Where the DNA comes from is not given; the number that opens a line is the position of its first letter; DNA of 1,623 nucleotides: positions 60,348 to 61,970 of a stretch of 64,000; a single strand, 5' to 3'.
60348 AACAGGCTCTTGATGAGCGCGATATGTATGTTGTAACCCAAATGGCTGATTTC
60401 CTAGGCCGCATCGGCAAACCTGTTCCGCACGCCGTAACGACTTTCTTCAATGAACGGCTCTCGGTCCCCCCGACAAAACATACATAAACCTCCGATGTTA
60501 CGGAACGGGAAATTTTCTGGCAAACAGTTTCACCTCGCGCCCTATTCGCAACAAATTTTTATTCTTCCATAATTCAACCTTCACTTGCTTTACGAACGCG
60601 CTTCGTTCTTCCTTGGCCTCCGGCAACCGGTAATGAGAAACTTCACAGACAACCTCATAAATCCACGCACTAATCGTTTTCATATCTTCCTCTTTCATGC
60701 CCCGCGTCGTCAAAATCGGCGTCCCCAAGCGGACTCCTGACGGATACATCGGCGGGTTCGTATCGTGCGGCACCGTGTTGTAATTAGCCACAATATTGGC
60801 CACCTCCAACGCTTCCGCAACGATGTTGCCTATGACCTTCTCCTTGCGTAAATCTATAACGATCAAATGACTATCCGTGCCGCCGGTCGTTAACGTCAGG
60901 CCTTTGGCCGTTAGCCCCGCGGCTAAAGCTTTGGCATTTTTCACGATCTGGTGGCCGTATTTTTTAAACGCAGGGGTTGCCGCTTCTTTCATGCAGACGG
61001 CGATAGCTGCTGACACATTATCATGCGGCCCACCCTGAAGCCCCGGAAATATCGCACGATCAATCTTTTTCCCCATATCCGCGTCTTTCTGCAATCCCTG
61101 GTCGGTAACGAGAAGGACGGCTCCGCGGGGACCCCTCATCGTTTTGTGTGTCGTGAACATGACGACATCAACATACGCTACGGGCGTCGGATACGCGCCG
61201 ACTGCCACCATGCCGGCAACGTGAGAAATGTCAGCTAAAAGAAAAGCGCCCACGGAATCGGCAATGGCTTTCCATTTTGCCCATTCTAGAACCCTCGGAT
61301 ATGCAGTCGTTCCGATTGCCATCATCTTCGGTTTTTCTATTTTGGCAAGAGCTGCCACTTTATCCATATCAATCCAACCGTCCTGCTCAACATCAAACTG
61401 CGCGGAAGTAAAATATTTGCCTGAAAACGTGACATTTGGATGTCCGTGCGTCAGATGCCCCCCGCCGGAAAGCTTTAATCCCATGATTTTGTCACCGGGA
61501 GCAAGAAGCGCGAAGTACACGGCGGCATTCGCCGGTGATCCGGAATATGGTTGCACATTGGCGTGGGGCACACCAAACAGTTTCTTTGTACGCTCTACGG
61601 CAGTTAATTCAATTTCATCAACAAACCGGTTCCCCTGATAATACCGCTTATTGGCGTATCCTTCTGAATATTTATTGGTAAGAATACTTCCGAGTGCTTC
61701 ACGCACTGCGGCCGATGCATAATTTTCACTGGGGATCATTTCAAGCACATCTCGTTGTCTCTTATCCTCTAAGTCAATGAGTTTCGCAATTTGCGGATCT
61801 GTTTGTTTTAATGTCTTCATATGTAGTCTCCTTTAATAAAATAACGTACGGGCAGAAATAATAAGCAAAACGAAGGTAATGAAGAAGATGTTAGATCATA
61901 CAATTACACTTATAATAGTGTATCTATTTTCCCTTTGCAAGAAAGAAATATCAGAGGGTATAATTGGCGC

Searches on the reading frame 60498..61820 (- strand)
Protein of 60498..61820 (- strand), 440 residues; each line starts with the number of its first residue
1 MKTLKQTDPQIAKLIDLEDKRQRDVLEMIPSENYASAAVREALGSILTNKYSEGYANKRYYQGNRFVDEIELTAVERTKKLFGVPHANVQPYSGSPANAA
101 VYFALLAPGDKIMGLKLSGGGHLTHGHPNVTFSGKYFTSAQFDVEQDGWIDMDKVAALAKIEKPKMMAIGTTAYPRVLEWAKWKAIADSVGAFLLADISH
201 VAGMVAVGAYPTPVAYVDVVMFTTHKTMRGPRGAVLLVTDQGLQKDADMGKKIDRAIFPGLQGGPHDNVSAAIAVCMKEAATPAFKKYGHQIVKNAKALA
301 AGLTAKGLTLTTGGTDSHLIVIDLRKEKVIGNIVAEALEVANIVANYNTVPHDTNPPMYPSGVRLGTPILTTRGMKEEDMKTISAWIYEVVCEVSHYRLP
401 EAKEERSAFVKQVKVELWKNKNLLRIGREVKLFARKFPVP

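Call 30: search_protein_families(library=pfam, proteins=[window:60498-61820:-], max_evalue=0.001)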
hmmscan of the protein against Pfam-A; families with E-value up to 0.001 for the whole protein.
window:60498-61820:- (440 aa): 2 families
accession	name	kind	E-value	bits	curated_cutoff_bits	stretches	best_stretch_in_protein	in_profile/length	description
PF00464.25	SHMT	-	2.3e-142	474.8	27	1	4-387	1-399/399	Serine hydroxymethyltransferase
PF01212.27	Beta_elim_lyase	-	6.3e-05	22.9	27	1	75-344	38-271/288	Beta-eliminating lyase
